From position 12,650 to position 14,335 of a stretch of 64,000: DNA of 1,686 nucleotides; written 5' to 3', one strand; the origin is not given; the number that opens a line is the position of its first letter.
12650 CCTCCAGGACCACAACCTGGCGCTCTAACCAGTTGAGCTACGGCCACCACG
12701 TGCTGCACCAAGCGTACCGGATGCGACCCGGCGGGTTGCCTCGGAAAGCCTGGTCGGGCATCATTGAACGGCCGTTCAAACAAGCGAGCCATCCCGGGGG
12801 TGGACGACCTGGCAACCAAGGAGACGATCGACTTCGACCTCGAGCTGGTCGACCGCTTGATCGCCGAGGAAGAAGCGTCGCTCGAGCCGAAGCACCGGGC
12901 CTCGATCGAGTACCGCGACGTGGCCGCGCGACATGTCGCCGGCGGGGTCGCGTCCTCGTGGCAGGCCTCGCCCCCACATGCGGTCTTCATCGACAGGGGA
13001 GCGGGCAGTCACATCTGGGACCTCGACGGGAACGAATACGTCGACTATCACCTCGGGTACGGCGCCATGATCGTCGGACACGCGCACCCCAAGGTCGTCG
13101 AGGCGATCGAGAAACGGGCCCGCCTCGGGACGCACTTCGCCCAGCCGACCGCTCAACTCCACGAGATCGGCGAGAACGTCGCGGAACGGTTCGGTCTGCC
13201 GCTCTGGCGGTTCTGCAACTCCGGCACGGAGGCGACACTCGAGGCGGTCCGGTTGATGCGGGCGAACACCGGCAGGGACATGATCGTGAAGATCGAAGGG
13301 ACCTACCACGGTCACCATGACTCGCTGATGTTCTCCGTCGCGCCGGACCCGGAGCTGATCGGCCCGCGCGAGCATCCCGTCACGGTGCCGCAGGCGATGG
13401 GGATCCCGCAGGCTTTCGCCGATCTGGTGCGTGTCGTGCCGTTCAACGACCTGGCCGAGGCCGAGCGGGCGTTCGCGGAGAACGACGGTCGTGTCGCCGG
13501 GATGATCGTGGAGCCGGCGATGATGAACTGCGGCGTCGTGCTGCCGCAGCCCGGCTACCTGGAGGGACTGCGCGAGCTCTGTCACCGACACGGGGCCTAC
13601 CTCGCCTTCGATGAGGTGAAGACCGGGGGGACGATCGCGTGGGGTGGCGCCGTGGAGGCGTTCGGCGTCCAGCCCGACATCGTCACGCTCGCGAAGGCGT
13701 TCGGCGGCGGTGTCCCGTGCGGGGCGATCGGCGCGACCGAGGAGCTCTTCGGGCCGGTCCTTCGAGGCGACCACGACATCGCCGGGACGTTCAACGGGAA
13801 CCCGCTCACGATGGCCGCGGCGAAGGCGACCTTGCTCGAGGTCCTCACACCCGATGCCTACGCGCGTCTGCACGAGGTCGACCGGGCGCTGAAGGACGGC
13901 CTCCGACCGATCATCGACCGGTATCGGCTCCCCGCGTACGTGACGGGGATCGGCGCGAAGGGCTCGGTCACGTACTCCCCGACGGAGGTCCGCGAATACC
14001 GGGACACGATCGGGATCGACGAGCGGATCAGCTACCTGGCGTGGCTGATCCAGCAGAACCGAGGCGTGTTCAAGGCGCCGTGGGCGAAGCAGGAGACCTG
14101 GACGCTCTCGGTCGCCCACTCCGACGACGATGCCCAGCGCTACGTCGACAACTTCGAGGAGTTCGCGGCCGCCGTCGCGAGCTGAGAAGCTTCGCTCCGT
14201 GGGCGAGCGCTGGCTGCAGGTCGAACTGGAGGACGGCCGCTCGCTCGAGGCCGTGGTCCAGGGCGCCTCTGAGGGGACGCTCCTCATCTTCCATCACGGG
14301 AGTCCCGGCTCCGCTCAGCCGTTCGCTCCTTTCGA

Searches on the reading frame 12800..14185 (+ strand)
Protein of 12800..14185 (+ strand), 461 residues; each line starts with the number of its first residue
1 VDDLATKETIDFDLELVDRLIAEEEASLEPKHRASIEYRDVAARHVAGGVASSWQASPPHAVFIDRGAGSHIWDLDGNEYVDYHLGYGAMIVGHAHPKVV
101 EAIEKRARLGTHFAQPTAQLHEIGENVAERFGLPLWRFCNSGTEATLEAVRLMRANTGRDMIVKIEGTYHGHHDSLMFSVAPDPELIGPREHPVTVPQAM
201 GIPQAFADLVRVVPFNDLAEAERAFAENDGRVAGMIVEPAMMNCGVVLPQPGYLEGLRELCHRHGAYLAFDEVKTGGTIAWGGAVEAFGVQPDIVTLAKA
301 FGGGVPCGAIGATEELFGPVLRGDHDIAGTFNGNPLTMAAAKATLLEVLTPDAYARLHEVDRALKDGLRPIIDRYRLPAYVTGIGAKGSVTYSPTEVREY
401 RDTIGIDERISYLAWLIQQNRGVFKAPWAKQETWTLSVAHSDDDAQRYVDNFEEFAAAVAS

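Call 7: search_protein_families(library=ncbifam, proteins=[window:12800-14185:+])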
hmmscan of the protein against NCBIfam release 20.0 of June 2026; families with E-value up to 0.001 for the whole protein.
window:12800-14185:+ (461 aa): 71 families (the best 25 are shown)
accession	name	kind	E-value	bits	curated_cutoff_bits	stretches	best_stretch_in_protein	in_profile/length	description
NF000818.0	PRK00062.1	subfamily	1.6e-102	343.4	398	1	34-459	5-427/429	glutamate-1-semialdehyde 2,1-aminomutase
NF041362.1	GntE_guanitoxin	equivalog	1.5e-99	333.5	525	1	35-446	8-423/426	guanitoxin biosynthesis PLP-dependent transaminase GntE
TIGR00713.1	hemL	equivalog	7.2e-97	324.7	527.3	1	42-456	9-420/423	glutamate-1-semialdehyde 2,1-aminomutase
NF009055.0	PRK12389.1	equivalog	3.3e-85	286.3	637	1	32-454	3-423/431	glutamate-1-semialdehyde 2,1-aminomutase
NF005453.0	PRK07046.1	subfamily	5.7e-85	285.6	425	1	11-459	6-451/453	transaminase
NF001864.0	PRK00615.1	equivalog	4.2e-58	196.9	706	1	42-444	14-414/433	glutamate-1-semialdehyde aminotransferase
NF004856.0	PRK06209.1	equivalog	2.8e-54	184.3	486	1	60-452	40-409/450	glutamate-1-semialdehyde 2,1-aminomutase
TIGR00707.1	argD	subfamily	7.4e-52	176.4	410.05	1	61-385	10-322/381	acetylornithine/succinylornithine family transaminase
NF002874.0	PRK03244.1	equivalog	5.9e-50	170.2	457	1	61-370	26-321/399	acetylornithine transaminase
NF004426.0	PRK05769.1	equivalog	6e-48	163.7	552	1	60-390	36-377/441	acetyl ornithine aminotransferase family protein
NF005993.0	PRK08117.1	subfamily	1e-47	162.7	574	1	62-390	27-365/433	aspartate aminotransferase family protein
TIGR03246.1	arg_catab_astC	subfamily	5.3e-44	150.8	609.95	1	59-385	16-332/397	acetylornithine/succinylornithine family transaminase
NF002325.0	PRK01278.1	subfamily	1.2e-43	149.3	372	1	60-383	13-327/395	acetylornithine transaminase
NF003468.0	PRK05093.1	subfamily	1.7e-43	148.8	522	1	59-385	22-338/405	acetylornithine/succinyldiaminopimelate transaminase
NF042418.1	LysJ_Th_th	equivalog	9.1e-43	146.6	700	1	60-369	18-313/386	[LysW]-aminoadipate semialdehyde transaminase LysJ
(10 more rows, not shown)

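Call 8: search_protein_families(library=pfam, proteins=[window:12800-14185:+])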
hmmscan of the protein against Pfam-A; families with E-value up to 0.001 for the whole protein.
window:12800-14185:+ (461 aa): 1 family
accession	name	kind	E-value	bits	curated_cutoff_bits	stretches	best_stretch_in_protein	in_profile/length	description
PF00202.27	Aminotran_3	-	3.4e-63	214.2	30.5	1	59-392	8-350/403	Aminotransferase class-III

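Call 11: find_homologous_proteins(query=window:12800-14185:+)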
Query window:12800-14185:+ (461 aa): 8000 proteins with E <= 0.001 among 8000 candidates; the best 120 are listed.
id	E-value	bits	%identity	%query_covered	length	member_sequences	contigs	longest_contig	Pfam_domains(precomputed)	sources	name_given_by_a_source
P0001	1.0e-290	982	91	100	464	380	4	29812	PF00202.28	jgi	jgi:glutamate-1-semialdehyde 2,1-aminomutase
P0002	1.7e-288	975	90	99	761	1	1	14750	PF00202.28,PF00561.27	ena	-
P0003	4.1e-288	974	91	99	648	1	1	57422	PF00202.28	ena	-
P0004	5.4e-284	960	89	99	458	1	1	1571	PF00202.28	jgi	jgi:glutamate-1-semialdehyde 2,1-aminomutase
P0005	9.4e-283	956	89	99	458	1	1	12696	PF00202.28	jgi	jgi:glutamate-1-semialdehyde 2,1-aminomutase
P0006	9.9e-281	949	89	99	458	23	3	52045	PF00202.28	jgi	jgi:glutamate-1-semialdehyde 2,1-aminomutase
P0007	5.0e-280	947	88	99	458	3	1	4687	PF00202.28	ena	-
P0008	6.9e-280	946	87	99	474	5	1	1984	PF00202.28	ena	-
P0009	7.8e-280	946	88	99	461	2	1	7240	PF00202.28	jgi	jgi:glutamate-1-semialdehyde 2,1-aminomutase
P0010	5.9e-277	937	86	99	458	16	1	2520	PF00202.28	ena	-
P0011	1.8e-276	935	86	99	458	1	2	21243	PF00202.28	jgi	jgi:glutamate-1-semialdehyde 2,1-aminomutase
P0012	1.2e-273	926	86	99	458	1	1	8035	PF00202.28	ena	-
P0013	5.9e-273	924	86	99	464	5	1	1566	PF00202.28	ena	-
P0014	1.9e-272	922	86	99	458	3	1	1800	PF00202.28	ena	-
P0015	4.1e-272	921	86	99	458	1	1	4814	PF00202.28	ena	-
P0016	6.8e-272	920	85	99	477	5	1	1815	PF00202.28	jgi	jgi:glutamate-1-semialdehyde 2,1-aminomutase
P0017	1.5e-271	919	85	99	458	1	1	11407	PF00202.28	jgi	jgi:glutamate-1-semialdehyde 2,1-aminomutase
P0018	7.8e-270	913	84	99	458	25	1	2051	PF00202.28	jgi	jgi:glutamate-1-semialdehyde 2,1-aminomutase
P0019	1.1e-269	913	84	99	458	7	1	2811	PF00202.28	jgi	jgi:glutamate-1-semialdehyde 2,1-aminomutase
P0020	1.1e-269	913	85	99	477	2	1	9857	PF00202.28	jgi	jgi:glutamate-1-semialdehyde 2,1-aminomutase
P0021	1.3e-269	913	85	99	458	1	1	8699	PF00202.28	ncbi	-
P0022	3.4e-269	911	84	99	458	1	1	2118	PF00202.28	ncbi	-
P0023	6.8e-267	904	84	99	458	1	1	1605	PF00202.28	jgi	jgi:glutamate-1-semialdehyde 2,1-aminomutase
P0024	3.7e-264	895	82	99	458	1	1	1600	PF00202.28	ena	-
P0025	1.4e-263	893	83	99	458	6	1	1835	PF00202.28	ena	-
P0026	1.5e-263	893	81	99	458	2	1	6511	PF00202.28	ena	-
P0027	5.6e-260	881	81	99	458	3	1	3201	PF00202.28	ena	-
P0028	1.4e-257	873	80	99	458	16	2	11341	PF00202.28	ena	-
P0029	5.6e-255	864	81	99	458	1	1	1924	PF00202.28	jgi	jgi:glutamate-1-semialdehyde 2,1-aminomutase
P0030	1.2e-253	860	79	99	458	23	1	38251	PF00202.28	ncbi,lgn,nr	ncbi:MAG TPA: aspartate aminotransferase family protein [Actinomycetota bacterium]|nr:aspartate amin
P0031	5.2e-251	851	78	99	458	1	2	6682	PF00202.28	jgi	jgi:glutamate-1-semialdehyde 2,1-aminomutase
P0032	1.7e-249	846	78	99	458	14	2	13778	PF00202.28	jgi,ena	-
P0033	3.2e-249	845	78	99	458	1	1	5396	PF00202.28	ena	-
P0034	1.5e-248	843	78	99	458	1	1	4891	PF00202.28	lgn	-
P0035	1.6e-248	843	78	99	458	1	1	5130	PF00202.28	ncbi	-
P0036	2.0e-248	843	77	99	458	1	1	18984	PF00202.28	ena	-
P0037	3.8e-248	842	78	99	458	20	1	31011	PF00202.28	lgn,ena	-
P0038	5.9e-248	841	76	99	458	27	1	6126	PF00202.28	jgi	jgi:glutamate-1-semialdehyde 2,1-aminomutase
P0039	1.9e-247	840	77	99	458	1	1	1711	PF00202.28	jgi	jgi:glutamate-1-semialdehyde 2,1-aminomutase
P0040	3.9e-247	838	76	99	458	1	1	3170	PF00202.28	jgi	jgi:glutamate-1-semialdehyde 2,1-aminomutase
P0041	3.9e-247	838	76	99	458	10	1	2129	PF00202.28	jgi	jgi:glutamate-1-semialdehyde 2,1-aminomutase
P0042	5.5e-247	838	76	99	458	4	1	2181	PF00202.28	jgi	jgi:glutamate-1-semialdehyde 2,1-aminomutase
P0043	2.1e-246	836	76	99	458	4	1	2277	PF00202.28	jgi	-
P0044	3.0e-246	836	76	99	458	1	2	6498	PF00202.28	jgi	jgi:glutamate-1-semialdehyde 2,1-aminomutase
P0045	3.4e-246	835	77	99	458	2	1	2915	PF00202.28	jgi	jgi:glutamate-1-semialdehyde 2,1-aminomutase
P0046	3.4e-246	835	76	99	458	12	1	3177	PF00202.28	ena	-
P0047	4.8e-246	835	76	99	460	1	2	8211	PF00202.28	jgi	jgi:glutamate-1-semialdehyde 2,1-aminomutase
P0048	6.0e-246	835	76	99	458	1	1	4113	PF00202.28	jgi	jgi:glutamate-1-semialdehyde 2,1-aminomutase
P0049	6.8e-246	834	77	99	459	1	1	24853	PF00202.28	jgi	jgi:glutamate-1-semialdehyde 2,1-aminomutase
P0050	7.9e-246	834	76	99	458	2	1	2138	PF00202.28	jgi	jgi:glutamate-1-semialdehyde 2,1-aminomutase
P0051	9.8e-246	834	78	99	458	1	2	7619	PF00202.28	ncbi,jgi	jgi:glutamate-1-semialdehyde 2,1-aminomutase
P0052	1.2e-245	834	77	99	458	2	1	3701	PF00202.28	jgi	jgi:glutamate-1-semialdehyde 2,1-aminomutase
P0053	1.4e-245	833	75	99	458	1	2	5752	PF00202.28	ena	-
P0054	2.6e-245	832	77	99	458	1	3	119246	PF00202.28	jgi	jgi:glutamate-1-semialdehyde 2,1-aminomutase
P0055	3.0e-245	832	77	99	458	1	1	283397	PF00202.28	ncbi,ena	-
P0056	3.1e-245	832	76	99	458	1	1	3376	PF00202.28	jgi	jgi:glutamate-1-semialdehyde 2,1-aminomutase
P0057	3.4e-245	832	77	99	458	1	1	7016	PF00202.28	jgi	jgi:glutamate-1-semialdehyde 2,1-aminomutase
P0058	3.9e-245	832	77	97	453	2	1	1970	PF00202.28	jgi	jgi:glutamate-1-semialdehyde 2,1-aminomutase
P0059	4.4e-245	832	76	99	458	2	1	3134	PF00202.28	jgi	jgi:glutamate-1-semialdehyde 2,1-aminomutase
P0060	5.0e-245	832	76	99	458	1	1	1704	PF00202.28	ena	-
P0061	6.2e-245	831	76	99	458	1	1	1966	PF00202.28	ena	-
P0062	6.3e-245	831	76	99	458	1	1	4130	PF00202.28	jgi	jgi:glutamate-1-semialdehyde 2,1-aminomutase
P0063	6.5e-245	831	76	99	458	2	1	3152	PF00202.28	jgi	jgi:glutamate-1-semialdehyde 2,1-aminomutase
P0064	6.6e-245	831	76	99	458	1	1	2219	PF00202.28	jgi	jgi:glutamate-1-semialdehyde 2,1-aminomutase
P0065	8.5e-245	831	77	99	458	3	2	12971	PF00202.28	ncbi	-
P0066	1.0e-244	831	75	99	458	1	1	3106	PF00202.28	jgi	jgi:glutamate-1-semialdehyde 2,1-aminomutase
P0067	1.0e-244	831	74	99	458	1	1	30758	PF00202.28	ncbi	-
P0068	1.1e-244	830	76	99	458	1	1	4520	PF00202.28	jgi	jgi:glutamate-1-semialdehyde 2,1-aminomutase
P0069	1.3e-244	830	74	99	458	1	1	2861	PF00202.28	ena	-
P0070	1.3e-244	830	76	99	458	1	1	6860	PF00202.28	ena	-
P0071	1.4e-244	830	77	99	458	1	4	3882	PF00202.28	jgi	jgi:glutamate-1-semialdehyde 2,1-aminomutase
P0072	1.6e-244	830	77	99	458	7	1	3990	PF00202.28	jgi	-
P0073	2.4e-244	829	76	99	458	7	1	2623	PF00202.28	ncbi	-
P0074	2.8e-244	829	77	97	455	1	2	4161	PF00202.28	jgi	jgi:glutamate-1-semialdehyde 2,1-aminomutase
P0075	3.0e-244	829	77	97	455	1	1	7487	PF00202.28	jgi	jgi:glutamate-1-semialdehyde 2,1-aminomutase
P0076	3.0e-244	829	76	99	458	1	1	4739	PF00202.28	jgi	jgi:glutamate-1-semialdehyde 2,1-aminomutase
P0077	3.1e-244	829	76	99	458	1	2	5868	PF00202.28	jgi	jgi:glutamate-1-semialdehyde 2,1-aminomutase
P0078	3.2e-244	829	76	99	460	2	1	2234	PF00202.28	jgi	jgi:glutamate-1-semialdehyde 2,1-aminomutase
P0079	3.7e-244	829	74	99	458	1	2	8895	PF00202.28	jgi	jgi:glutamate-1-semialdehyde 2,1-aminomutase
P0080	3.8e-244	829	76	99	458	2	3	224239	PF00202.28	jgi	jgi:glutamate-1-semialdehyde 2,1-aminomutase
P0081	4.0e-244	829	77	99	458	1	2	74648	PF00202.28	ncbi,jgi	jgi:glutamate-1-semialdehyde 2,1-aminomutase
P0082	4.2e-244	828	76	99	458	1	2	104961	PF00202.28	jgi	jgi:glutamate-1-semialdehyde 2,1-aminomutase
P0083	5.4e-244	828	75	99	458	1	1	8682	PF00202.28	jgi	jgi:glutamate-1-semialdehyde 2,1-aminomutase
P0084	5.9e-244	828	77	99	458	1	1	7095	PF00202.28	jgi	jgi:glutamate-1-semialdehyde 2,1-aminomutase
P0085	6.3e-244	828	75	99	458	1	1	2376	PF00202.28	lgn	-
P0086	6.5e-244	828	77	99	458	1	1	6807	PF00202.28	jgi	jgi:glutamate-1-semialdehyde 2,1-aminomutase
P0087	9.4e-244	827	78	99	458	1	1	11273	PF00202.28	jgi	jgi:glutamate-1-semialdehyde 2,1-aminomutase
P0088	1.5e-243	827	77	99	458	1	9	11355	PF00202.28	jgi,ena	jgi:glutamate-1-semialdehyde 2,1-aminomutase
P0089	1.6e-243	827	75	99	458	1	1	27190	PF00202.28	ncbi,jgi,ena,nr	ncbi:MAG TPA: aspartate aminotransferase family protein [Actinomycetota bacterium]|nr:aspartate amin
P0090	2.8e-243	826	76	99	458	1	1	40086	PF00202.28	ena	-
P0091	3.3e-243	826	76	99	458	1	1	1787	PF00202.28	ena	-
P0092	3.3e-243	826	78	99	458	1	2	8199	PF00202.28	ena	-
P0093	4.0e-243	825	75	99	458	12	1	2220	PF00202.28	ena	-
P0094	4.0e-243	825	76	99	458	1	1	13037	PF00202.28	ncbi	-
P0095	4.2e-243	825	74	99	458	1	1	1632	PF00202.28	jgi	jgi:glutamate-1-semialdehyde 2,1-aminomutase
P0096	4.5e-243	825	75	99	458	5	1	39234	PF00202.28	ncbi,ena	-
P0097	5.3e-243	825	77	99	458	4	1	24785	PF00202.28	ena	-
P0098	6.1e-243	825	74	99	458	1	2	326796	PF00202.28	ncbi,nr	ncbi:MAG: aspartate aminotransferase family protein [Actinomycetota bacterium]|nr:aspartate aminotra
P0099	6.3e-243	825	76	99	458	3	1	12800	PF00202.28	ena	-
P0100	6.3e-243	825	77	99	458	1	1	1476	PF00202.28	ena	-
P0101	7.7e-243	824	75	99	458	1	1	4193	PF00202.28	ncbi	-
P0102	8.7e-243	824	76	99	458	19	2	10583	PF00202.28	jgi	jgi:glutamate-1-semialdehyde 2,1-aminomutase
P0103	9.1e-243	824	76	99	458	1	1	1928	PF00202.28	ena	-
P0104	9.8e-243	824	75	99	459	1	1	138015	PF00202.28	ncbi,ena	-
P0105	1.0e-242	824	77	99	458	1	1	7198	PF00202.28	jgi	jgi:glutamate-1-semialdehyde 2,1-aminomutase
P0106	1.1e-242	824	75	99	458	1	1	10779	PF00202.28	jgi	jgi:glutamate-1-semialdehyde 2,1-aminomutase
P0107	1.3e-242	824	75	99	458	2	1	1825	PF00202.28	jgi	jgi:glutamate-1-semialdehyde 2,1-aminomutase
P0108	1.5e-242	823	74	99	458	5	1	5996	PF00202.28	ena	-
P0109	1.6e-242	823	75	99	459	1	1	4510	PF00202.28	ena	-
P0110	2.2e-242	823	75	99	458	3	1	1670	PF00202.28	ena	-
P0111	2.5e-242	823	76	98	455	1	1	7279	PF00202.28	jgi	jgi:glutamate-1-semialdehyde 2,1-aminomutase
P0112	2.9e-242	822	75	99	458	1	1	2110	PF00202.28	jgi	jgi:glutamate-1-semialdehyde 2,1-aminomutase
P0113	3.1e-242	822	76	99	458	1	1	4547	PF00202.28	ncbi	-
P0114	3.7e-242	822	76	99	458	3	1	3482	PF00202.28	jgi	jgi:glutamate-1-semialdehyde 2,1-aminomutase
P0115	4.3e-242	822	77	99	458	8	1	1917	PF00202.28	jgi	jgi:glutamate-1-semialdehyde 2,1-aminomutase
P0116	4.3e-242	822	76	99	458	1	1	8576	PF00202.28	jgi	-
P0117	5.1e-242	822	76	99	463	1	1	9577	PF00202.28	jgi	jgi:glutamate-1-semialdehyde 2,1-aminomutase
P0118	6.0e-242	821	76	99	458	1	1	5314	PF00202.28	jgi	-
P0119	6.5e-242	821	76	97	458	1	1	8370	PF00202.28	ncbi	ncbi:MAG: aspartate aminotransferase family protein [Actinomycetota bacterium]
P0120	7.0e-242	821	74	99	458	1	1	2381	PF00202.28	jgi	jgi:glutamate-1-semialdehyde 2,1-aminomutase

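Call 12: find_related_loci(query=window:12800-14185:+, collection=genome_contigs, flank=6000)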
Query window:12800-14185:+ (461 aa) in genome_contigs; peptide patterns used: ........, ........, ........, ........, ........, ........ (x = any residue, [..] = any of these).
358 stretches matched a pattern; 289 encode a relative of the query (tblastn E <= 1e-3); the best 80 are kept; 80 distinct loci.
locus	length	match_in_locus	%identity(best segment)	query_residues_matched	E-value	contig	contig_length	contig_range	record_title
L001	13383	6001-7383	93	1-461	0e+0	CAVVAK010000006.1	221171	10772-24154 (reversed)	MAG: uncultured Actinomycetota bacterium isolate MFD09206.bin.3.266 genome assembly, contig: contig_33224, whole genome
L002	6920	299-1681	93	1-461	0e+0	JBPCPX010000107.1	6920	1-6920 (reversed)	MAG: Actinomycetota bacterium isolate TH_ant_mag_193 S1Ck127_8111054_flag_1_multi_16.9152_len_6920, whole genome shotgun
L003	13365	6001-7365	92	1-455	0e+0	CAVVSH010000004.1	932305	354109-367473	MAG: uncultured Actinomycetota bacterium isolate MFD02840.bin.1.414 genome assembly, contig: contig_14375, whole genome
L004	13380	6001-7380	91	1-460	0e+0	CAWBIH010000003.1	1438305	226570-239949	MAG: uncultured Actinomycetota bacterium isolate MFD09212.bin.1.18 genome assembly, contig: contig_2175, whole genome sh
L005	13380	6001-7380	91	1-460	0e+0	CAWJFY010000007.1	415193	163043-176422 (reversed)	MAG: uncultured Actinomycetota bacterium isolate MFD09267.bin.1.89 genome assembly, contig: contig_70998, whole genome s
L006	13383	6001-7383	90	1-461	0e+0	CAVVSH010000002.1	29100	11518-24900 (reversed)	MAG: uncultured Actinomycetota bacterium isolate MFD02840.bin.1.414 genome assembly, contig: contig_118940, whole genome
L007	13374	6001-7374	91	3-460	0e+0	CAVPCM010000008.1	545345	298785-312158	MAG: uncultured Actinomycetota bacterium isolate MFD00072.bin.1.11 genome assembly, contig: contig_6597, whole genome sh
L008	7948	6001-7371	91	4-460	0e+0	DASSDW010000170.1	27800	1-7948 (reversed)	MAG TPA_asm: Actinomycetota bacterium isolate SMAG_U961 k141_281113, whole genome shotgun sequence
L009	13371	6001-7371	90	4-460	0e+0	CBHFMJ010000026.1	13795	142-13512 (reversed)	MAG TPA_asm: uncultured bacterium isolate SRR16095330_metabat2_9 genome assembly, contig: ERZ27337130.90, whole genome s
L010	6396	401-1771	90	4-460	0e+0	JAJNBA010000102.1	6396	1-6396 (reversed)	MAG: Actinomycetes bacterium isolate C_No_T20_A_bin.57 scaffold_10493, whole genome shotgun sequence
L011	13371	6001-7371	90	4-460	0e+0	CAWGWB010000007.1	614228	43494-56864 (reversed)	MAG: uncultured Actinomycetota bacterium isolate MFD09206.bin.1.218 genome assembly, contig: contig_7141, whole genome s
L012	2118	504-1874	84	4-460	0e+0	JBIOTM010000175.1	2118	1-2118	MAG: Actinomycetota bacterium isolate MAG160 k127_3343830, whole genome shotgun sequence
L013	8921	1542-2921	92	1-460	0e+0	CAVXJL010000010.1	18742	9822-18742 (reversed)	MAG: uncultured Actinomycetota bacterium isolate MFD09206.bin.2.176 genome assembly, contig: contig_33222, whole genome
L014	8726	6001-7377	79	2-460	0e+0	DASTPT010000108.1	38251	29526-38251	MAG TPA_asm: Actinomycetota bacterium isolate SMAG_U2204 k141_111860, whole genome shotgun sequence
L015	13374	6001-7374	78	3-460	0e+0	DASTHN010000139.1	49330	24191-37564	MAG TPA_asm: Actinomycetota bacterium isolate SMAG_U671 k141_948024, whole genome shotgun sequence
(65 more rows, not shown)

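Call 85: list_cluster_members(proteins=[P0256, P0283, P0303, P0338, P0352, P0281, P0055, P0104, P0096, P0142])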
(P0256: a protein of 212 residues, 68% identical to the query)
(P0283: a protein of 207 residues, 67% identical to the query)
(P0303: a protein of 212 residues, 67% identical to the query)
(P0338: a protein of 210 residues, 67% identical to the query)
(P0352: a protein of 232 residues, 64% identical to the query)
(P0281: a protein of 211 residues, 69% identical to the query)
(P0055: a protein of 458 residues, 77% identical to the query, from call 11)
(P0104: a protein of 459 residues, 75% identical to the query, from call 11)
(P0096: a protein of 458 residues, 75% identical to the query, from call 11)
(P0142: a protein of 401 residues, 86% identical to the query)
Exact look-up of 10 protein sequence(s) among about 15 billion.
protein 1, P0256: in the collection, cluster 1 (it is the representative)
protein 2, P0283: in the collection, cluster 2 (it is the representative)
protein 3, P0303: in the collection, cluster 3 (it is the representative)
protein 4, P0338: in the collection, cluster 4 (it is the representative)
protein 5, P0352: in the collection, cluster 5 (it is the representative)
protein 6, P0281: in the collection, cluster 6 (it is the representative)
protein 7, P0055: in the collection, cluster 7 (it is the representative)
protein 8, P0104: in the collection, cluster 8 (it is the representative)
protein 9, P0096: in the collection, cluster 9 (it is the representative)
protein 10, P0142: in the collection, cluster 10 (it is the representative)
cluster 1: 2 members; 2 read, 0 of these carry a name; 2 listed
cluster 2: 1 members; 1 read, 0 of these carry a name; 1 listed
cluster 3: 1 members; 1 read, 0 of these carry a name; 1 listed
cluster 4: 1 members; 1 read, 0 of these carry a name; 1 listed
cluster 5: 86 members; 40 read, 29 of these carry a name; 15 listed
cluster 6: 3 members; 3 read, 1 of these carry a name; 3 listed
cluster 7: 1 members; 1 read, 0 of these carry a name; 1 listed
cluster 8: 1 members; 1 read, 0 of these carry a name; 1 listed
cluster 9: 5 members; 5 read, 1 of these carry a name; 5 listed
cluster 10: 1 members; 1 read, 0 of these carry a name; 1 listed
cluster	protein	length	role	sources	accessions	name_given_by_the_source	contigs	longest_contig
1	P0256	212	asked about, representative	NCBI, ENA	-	-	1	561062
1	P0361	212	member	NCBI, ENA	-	-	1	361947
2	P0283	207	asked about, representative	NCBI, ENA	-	-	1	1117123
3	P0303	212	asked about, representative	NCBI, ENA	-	-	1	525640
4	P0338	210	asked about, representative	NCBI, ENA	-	-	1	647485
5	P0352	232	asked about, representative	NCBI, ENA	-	-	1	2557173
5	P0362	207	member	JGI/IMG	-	AcrR family transcriptional regulator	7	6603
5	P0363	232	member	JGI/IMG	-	AcrR family transcriptional regulator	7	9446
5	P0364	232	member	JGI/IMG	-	AcrR family transcriptional regulator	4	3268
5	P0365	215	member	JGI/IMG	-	AcrR family transcriptional regulator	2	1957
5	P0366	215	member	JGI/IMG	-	AcrR family transcriptional regulator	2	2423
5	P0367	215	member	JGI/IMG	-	AcrR family transcriptional regulator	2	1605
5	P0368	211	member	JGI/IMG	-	AcrR family transcriptional regulator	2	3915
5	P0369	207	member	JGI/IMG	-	AcrR family transcriptional regulator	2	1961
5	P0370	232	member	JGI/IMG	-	AcrR family transcriptional regulator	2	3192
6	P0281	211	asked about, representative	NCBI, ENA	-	-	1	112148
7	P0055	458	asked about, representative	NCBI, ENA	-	-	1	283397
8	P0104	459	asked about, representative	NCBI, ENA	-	-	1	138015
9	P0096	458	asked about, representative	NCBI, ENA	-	-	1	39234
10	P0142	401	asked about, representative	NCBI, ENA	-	-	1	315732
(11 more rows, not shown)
